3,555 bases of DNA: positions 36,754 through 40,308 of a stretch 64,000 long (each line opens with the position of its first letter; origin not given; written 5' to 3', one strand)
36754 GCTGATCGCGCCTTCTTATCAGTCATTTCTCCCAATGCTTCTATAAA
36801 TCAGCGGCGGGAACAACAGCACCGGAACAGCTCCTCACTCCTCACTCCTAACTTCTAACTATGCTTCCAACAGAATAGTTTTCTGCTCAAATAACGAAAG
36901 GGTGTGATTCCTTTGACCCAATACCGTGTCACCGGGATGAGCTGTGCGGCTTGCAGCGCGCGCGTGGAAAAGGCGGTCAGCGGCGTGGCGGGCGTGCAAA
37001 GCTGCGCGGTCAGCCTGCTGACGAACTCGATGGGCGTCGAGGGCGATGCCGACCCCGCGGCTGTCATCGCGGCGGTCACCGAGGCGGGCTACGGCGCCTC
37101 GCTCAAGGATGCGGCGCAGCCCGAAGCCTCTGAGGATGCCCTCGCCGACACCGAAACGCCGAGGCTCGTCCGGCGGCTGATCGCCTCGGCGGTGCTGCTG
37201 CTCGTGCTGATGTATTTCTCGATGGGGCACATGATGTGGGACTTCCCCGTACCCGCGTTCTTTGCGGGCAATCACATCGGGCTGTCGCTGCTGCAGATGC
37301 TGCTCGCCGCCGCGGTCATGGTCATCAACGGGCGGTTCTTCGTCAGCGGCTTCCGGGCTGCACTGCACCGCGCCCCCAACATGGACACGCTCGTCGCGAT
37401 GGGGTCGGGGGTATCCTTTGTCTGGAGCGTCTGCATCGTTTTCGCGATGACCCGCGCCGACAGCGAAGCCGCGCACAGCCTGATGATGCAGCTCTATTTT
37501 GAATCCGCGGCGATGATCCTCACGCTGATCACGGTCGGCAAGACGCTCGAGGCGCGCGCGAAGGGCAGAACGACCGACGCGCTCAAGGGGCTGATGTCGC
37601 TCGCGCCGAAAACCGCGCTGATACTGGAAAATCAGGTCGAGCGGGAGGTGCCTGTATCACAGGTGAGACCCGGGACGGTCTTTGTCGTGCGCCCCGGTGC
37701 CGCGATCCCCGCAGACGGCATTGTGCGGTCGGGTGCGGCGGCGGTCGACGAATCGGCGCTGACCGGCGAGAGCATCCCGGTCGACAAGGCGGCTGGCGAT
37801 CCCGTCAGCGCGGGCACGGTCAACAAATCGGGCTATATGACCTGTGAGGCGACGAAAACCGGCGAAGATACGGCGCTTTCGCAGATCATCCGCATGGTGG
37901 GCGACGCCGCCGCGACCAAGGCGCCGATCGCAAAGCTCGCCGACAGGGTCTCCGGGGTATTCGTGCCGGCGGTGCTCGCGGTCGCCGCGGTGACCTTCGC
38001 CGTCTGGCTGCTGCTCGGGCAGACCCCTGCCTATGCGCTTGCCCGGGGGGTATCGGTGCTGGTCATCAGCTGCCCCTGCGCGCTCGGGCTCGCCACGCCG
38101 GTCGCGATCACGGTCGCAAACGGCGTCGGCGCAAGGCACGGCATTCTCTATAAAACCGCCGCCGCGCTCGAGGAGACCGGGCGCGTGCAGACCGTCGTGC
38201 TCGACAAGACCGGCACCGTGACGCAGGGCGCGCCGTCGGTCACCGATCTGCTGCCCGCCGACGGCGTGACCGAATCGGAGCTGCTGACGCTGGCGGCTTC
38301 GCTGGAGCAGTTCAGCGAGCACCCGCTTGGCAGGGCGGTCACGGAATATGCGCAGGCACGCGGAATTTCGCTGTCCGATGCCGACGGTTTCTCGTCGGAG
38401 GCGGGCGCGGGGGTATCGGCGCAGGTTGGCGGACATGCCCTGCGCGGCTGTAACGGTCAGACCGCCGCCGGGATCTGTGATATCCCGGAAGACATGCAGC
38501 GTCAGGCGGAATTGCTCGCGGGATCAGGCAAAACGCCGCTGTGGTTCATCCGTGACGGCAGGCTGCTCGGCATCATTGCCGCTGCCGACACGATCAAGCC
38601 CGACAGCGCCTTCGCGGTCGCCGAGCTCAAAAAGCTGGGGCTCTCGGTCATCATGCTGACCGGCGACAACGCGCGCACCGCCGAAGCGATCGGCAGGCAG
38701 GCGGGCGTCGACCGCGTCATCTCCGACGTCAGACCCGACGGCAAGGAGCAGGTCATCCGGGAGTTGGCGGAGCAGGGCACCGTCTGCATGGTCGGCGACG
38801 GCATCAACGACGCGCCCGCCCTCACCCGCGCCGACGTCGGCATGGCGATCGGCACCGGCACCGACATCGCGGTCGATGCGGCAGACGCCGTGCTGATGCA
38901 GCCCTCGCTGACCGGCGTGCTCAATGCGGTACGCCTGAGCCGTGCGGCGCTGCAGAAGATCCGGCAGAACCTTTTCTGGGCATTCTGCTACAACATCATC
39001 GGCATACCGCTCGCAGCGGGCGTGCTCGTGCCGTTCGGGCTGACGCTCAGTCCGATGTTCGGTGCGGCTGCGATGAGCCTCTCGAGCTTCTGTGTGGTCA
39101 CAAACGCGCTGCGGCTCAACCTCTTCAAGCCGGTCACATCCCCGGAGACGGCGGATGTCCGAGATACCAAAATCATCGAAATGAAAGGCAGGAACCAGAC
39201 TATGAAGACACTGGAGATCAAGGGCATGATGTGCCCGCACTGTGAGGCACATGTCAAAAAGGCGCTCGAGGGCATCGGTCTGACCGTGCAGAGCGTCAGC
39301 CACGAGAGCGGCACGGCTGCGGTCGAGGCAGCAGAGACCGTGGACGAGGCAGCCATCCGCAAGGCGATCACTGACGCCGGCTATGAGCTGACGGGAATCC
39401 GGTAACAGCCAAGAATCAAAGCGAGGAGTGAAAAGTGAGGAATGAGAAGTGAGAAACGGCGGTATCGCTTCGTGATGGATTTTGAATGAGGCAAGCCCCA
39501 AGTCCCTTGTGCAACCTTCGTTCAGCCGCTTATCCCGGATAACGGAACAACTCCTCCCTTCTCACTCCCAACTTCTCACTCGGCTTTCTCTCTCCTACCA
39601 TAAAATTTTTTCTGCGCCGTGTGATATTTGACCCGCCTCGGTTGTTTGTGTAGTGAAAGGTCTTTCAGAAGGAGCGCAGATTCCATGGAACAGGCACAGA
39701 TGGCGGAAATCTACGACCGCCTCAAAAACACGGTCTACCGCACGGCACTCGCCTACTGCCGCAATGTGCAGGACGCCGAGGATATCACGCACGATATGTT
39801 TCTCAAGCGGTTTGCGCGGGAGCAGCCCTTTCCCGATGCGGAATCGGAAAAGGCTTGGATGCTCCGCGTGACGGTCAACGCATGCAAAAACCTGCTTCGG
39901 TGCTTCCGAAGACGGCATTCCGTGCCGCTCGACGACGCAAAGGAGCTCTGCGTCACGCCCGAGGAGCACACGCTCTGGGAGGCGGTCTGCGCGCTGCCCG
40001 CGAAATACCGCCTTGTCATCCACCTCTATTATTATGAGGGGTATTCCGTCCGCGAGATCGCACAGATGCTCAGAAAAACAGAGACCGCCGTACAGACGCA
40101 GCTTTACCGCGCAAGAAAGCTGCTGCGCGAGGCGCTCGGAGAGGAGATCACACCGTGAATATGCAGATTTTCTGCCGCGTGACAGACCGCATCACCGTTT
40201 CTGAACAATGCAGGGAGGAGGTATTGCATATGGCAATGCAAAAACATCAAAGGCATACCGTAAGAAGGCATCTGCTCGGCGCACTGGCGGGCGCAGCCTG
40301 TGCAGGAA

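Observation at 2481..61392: Modular dispersed intergenic repeat family (heptad-like tracts + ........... core + conserved arms), at least 8 copies in 64 kb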

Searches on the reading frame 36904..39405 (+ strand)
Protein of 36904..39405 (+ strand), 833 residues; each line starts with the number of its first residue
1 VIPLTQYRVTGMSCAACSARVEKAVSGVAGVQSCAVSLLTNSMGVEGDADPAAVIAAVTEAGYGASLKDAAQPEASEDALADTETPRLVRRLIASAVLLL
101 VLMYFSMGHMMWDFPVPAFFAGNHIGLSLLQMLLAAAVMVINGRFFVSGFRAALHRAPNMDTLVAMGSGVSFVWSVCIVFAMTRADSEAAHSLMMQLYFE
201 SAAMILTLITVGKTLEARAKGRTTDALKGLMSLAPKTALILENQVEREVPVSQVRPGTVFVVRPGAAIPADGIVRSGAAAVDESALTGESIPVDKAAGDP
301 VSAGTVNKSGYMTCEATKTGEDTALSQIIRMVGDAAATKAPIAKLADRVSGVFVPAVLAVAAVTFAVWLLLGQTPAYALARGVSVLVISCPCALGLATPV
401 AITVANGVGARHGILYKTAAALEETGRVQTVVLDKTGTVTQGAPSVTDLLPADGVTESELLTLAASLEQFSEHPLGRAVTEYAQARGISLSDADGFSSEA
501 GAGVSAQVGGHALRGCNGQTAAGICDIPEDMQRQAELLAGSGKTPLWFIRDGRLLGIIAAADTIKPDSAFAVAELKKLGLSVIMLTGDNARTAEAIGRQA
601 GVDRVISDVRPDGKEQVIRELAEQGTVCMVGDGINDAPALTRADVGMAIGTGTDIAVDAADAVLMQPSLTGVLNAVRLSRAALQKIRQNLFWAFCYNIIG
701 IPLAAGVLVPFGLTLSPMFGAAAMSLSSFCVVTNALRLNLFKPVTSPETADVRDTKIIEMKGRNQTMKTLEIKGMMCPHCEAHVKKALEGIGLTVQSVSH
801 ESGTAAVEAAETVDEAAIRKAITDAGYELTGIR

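Call 21: find_homologous_proteins(query=window:36904-39405:+, max_evalue=1e-100)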
Query window:36904-39405:+ (833 aa): 8000 proteins with E <= 1e-100 among 8000 candidates; the best 120 are listed.
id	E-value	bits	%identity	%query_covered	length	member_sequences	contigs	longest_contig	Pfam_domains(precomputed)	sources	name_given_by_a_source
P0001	0.0e+0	1780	100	100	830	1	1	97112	PF00403.33,PF00702.33,PF00122.26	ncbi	-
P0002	0.0e+0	1637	92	100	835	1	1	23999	PF00403.33,PF00702.33,PF00122.26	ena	-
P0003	0.0e+0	1498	84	100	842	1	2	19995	PF00403.33,PF00702.33,PF00122.26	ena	-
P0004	0.0e+0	1238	71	100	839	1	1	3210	PF00403.33,PF00702.33,PF08282.19,PF00122.26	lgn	-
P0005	0.0e+0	1234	70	100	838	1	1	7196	PF00403.33,PF00702.33,PF08282.19,PF01206.23,PF00122.26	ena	-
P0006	0.0e+0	1234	70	100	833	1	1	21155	PF00403.33,PF00702.33,PF00122.26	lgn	-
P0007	0.0e+0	1234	69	100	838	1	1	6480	PF00403.33,PF00702.33,PF00122.26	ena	-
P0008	0.0e+0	1233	69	100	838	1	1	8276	PF00403.33,PF00702.33,PF01206.23,PF00122.26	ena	-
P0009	0.0e+0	1232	70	100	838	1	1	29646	PF00403.33,PF00702.33,PF08282.19,PF01206.23,PF00122.26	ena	-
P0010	0.0e+0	1231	69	100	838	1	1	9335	PF00403.33,PF00702.33,PF01206.23,PF00122.26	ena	-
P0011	0.0e+0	1230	70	100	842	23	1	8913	PF00403.33,PF00702.33,PF00122.26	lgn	-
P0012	0.0e+0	1228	69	100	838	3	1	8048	PF00403.33,PF00702.33,PF01206.23,PF00122.26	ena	-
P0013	0.0e+0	1228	69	100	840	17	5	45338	PF00403.33,PF00702.33,PF08282.19,PF00122.26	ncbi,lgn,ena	-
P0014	0.0e+0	1224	70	100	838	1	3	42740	PF00403.33,PF00702.33,PF00122.26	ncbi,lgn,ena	-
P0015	0.0e+0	1224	70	100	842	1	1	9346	PF00403.33,PF00702.33,PF08282.19,PF00122.26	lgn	-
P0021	0.0e+0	1206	69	100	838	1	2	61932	PF00403.33,PF00702.33,PF00122.26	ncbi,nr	ncbi:MAG: heavy metal translocating P-type ATPase [Oscillospiraceae bacterium]|nr:heavy metal transl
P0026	0.0e+0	1187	68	100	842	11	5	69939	PF00403.33,PF00702.33,PF00122.26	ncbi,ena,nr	ncbi:MAG: heavy metal translocating P-type ATPase [Oscillospiraceae bacterium]|nr:heavy metal transl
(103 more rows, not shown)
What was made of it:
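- On STRR: The host is a member of the Oscillospiraceae (call 21).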

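Call 22: find_encoding_contigs(protein=P0002, flank=10000, max_places=3)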
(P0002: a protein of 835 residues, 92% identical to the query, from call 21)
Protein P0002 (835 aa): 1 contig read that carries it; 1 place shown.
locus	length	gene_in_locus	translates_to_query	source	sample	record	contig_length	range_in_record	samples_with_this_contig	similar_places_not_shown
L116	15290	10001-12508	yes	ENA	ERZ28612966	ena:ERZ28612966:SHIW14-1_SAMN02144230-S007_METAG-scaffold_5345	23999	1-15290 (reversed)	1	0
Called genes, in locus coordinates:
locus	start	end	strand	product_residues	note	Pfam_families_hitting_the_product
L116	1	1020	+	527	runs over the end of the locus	PF00474:SSF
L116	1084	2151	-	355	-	PF02517:Rce1-like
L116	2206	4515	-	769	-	-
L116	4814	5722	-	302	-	-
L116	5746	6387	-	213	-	-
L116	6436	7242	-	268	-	PF03446:NAD_binding_2 (faint), PF03807:F420_oxidored, PF14748:P5CR_dimer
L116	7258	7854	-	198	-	PF07155:ECF-ribofla_trS, PF12822:ECF_trnsprt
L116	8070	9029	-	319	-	PF00365:PFK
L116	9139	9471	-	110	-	PF12116:SpoIIID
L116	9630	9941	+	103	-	PF02583:Trns_repr_metal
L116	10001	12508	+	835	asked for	PF00403:HMA, PF00122:E1-E2_ATPase, PF00702:Hydrolase, PF00403:HMA (weak)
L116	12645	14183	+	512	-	PF04616:Glyco_hydro_43, PF03422:CBM_6 (weak)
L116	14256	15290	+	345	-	?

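Call 23: find_encoding_contigs(protein=P0003, flank=10000, max_places=3)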
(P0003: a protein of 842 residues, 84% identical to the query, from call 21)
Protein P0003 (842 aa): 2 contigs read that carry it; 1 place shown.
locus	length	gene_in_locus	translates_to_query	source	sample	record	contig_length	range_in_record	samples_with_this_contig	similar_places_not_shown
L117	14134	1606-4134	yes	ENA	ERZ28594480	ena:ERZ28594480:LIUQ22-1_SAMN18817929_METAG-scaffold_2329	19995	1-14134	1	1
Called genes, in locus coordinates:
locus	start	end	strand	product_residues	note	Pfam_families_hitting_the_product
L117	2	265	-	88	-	?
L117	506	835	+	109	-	PF02583:Trns_repr_metal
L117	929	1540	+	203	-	PF23894:LD_SV2 (faint), PF00805:Pentapeptide (faint), PF13576:Pentapeptide_3 (weak), PF13599:Pentapeptide_4 (weak)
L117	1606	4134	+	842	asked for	PF00403:HMA, PF00122:E1-E2_ATPase, PF00702:Hydrolase, PF00403:HMA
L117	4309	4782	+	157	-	PF04542:Sigma70_r2, PF08281:Sigma70_r4_2, PF04545:Sigma70_r4 (weak)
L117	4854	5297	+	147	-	-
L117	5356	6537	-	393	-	-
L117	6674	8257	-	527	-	PF00474:SSF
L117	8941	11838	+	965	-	PF02018:CBM_4_9, PF02927:CelD_N, PF00759:Glyco_hydro_9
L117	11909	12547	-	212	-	-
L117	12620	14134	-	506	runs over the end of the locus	PF03853:YjeF_N, PF01256:Carb_kinase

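Call 24: find_encoding_contigs(protein=P0001, flank=10000, max_places=3)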
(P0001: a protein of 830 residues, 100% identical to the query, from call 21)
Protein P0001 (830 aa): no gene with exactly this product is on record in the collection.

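Call 70: find_encoding_contigs(protein=P0021, flank=10000, max_places=2)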
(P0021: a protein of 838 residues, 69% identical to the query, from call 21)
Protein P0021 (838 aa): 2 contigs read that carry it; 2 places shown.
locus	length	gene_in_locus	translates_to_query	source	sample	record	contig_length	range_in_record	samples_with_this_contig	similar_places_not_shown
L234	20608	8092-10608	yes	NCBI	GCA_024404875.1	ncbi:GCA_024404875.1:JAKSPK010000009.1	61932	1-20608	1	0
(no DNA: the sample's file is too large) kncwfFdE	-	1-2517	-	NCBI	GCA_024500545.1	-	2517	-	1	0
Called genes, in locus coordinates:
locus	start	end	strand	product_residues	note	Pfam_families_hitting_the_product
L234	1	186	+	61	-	?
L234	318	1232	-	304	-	PF00165:HTH_AraC, PF12833:HTH_18, PF00165:HTH_AraC (weak)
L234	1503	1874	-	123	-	PF16320:Ribosomal_L12_N, PF00542:Ribosomal_L12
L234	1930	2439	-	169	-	PF00466:Ribosomal_L10, PF27436:RL10_C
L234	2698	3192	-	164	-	PF14489:QueF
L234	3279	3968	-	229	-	PF00733:Asn_synthase (weak), PF00764:Arginosuc_synth (weak), PF02540:NAD_synthase (weak), PF06508:QueC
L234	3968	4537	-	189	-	PF01227:GTP_cyclohydroI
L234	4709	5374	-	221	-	PF13353:Fer4_12, PF04055:Radical_SAM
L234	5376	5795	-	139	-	PF01242:PTPS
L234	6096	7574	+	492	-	PF12849:PBP_like_2, PF13531:SBP_bac_11 (weak)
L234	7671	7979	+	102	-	PF02583:Trns_repr_metal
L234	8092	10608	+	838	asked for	PF00403:HMA, PF00122:E1-E2_ATPase, PF00702:Hydrolase, PF00403:HMA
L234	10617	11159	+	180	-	PF00881:Nitroreductase, PF14512:TM1586_NiRdase (faint), PF00881:Nitroreductase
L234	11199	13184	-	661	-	PF22745:Nlig-Ia, PF01653:DNA_ligase_aden, PF03120:OB_DNA_ligase, PF03119:DNA_ligase_ZBD, PF14520:HHH_5, PF12826:HHH_2, PF00533:BRCT, PF12738:PTCB-BRCT, +2 more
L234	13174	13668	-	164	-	PF00583:Acetyltransf_1, PF13673:Acetyltransf_10, PF13508:Acetyltransf_7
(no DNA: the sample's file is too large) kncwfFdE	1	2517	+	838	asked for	PF00403:HMA, PF00122:E1-E2_ATPase, PF00702:Hydrolase, PF00403:HMA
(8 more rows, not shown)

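Call 71: find_encoding_contigs(protein=P0026, flank=10000, max_places=2)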
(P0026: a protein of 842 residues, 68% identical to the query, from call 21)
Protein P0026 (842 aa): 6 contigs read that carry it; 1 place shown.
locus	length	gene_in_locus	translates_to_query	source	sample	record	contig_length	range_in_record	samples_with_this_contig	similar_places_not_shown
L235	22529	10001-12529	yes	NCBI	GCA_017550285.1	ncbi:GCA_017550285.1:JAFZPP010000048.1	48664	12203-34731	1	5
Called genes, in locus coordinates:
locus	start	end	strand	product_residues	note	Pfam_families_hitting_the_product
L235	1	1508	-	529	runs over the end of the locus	PF01336:tRNA_anti-codon, PF00152:tRNA-synt_2, PF01409:tRNA-synt_2d (faint)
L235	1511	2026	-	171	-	PF03449:GreA_GreB_N, PF01272:GreA_GreB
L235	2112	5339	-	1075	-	PF25596:CPSase_L_D1, PF02222:ATP-grasp, PF02786:CPSase_L_D2, PF02787:CPSase_L_D3, PF25596:CPSase_L_D1, PF02786:CPSase_L_D2, PF02222:ATP-grasp, PF02142:MGS, +6 more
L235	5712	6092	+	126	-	PF00392:GntR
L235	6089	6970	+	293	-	PF00005:ABC_tran, PF13304:AAA_21 (weak)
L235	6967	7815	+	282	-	-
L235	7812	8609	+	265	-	PF13346:ABC2_membrane_5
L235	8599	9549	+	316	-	PF02517:Rce1-like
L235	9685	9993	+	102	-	PF02583:Trns_repr_metal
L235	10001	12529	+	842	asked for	PF00403:HMA, PF00122:E1-E2_ATPase, PF00702:Hydrolase, PF00403:HMA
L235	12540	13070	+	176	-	PF14512:TM1586_NiRdase (faint), PF00881:Nitroreductase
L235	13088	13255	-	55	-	-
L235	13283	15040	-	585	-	PF01512:Complex1_51K, PF10589:NADH_4Fe-4S, PF13237:Fer4_10 (weak), PF12838:Fer4_7 (weak), PF00037:Fer4 (weak), PF12837:Fer4_6 (weak)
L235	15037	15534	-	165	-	PF01257:2Fe-2S_thioredx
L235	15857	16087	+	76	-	PF04023:FeoA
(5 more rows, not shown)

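Call 72: find_encoding_contigs(protein=P0013, flank=10000, max_places=2)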
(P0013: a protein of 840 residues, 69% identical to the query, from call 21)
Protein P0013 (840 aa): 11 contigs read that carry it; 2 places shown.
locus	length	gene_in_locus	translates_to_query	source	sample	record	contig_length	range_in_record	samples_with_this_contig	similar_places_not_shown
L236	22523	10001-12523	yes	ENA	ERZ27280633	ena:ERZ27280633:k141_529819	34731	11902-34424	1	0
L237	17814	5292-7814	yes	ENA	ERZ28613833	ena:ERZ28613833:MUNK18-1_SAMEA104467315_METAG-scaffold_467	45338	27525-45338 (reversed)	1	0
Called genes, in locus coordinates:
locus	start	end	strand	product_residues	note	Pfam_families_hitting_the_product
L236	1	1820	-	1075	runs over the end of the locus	PF25596:CPSase_L_D1, PF02222:ATP-grasp, PF02786:CPSase_L_D2, PF02787:CPSase_L_D3, PF25596:CPSase_L_D1, PF02786:CPSase_L_D2, PF02222:ATP-grasp, PF02142:MGS, +6 more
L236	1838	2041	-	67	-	-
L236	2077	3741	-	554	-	PF00404:Dockerin_1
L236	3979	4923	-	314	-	PF03358:FMN_red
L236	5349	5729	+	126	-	PF00392:GntR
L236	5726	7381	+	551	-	PF00005:ABC_tran, PF13304:AAA_21 (faint)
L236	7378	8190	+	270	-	PF13346:ABC2_membrane_5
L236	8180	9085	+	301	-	PF02517:Rce1-like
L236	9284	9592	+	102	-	PF02583:Trns_repr_metal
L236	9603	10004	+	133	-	PF00403:HMA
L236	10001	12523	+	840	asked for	PF00403:HMA, PF00122:E1-E2_ATPase, PF00702:Hydrolase, PF08282:Hydrolase_3 (faint), PF00403:HMA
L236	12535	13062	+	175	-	PF14512:TM1586_NiRdase (faint), PF00881:Nitroreductase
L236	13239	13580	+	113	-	-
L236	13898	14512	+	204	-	PF20599:DUF6796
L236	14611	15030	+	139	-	PF01242:PTPS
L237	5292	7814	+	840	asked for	PF00403:HMA, PF00122:E1-E2_ATPase, PF00702:Hydrolase, PF08282:Hydrolase_3 (faint), PF00403:HMA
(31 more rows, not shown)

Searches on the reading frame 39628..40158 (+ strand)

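Call 77: search_protein_families(library=pfam, proteins=[window:39628-40158:+], max_evalue=0.001)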
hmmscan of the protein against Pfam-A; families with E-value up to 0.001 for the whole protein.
window:39628-40158:+ (176 aa): 5 families
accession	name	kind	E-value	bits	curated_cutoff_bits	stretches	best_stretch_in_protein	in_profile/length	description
PF08281.18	Sigma70_r4_2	-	8.4e-15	54.6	25.7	1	116-166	4-54/54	Sigma-70, region 4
PF04542.20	Sigma70_r2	-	1.6e-09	37.8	24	1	28-93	1-68/71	Sigma-70 region 2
PF04545.22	Sigma70_r4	-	1.4e-07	31.3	24.1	1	122-168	4-50/50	Sigma-70, region 4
PF04297.20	UPF0122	-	0.00039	21.1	22.7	0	125-167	20-62/101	Putative helix-turn-helix protein, YlxM / p13 like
PF13936.12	HTH_38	-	0.00059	20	27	0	128-155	10-37/44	Helix-turn-helix domain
